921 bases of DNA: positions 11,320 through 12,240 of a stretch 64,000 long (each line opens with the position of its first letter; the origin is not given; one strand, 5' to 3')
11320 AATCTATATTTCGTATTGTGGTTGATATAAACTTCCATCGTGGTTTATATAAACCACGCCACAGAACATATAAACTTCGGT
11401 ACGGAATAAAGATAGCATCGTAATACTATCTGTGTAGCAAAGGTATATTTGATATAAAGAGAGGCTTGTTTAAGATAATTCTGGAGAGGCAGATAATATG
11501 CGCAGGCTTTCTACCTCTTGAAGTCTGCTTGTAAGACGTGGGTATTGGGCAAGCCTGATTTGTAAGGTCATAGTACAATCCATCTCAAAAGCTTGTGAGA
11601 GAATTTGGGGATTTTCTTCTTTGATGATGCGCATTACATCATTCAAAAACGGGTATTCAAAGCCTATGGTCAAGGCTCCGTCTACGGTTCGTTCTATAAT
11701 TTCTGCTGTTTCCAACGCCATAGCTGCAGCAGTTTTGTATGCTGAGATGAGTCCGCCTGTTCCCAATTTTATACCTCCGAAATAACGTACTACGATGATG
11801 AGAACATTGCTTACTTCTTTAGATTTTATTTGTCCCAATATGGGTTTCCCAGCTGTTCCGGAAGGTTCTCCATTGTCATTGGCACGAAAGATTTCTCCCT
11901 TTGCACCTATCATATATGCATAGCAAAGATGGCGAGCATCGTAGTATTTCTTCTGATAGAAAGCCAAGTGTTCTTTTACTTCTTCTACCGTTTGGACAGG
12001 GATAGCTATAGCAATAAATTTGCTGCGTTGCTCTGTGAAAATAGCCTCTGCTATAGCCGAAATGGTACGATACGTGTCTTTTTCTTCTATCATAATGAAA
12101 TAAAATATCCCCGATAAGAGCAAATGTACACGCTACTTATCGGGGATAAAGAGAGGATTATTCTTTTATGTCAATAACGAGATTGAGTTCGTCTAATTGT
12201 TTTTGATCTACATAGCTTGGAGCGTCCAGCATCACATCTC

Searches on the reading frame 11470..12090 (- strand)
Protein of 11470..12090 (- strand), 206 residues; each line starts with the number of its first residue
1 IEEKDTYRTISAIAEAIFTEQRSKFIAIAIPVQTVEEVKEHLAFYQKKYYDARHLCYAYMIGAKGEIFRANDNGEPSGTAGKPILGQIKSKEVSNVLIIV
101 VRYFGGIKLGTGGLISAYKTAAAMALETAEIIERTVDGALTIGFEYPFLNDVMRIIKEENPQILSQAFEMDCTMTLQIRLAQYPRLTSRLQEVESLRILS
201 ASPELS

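Call 75: find_encoding_contigs(protein=window:11470-12090:-, flank=2500, max_places=10)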
Protein window:11470-12090:- (206 aa): no gene with exactly this product is on record in the collection.
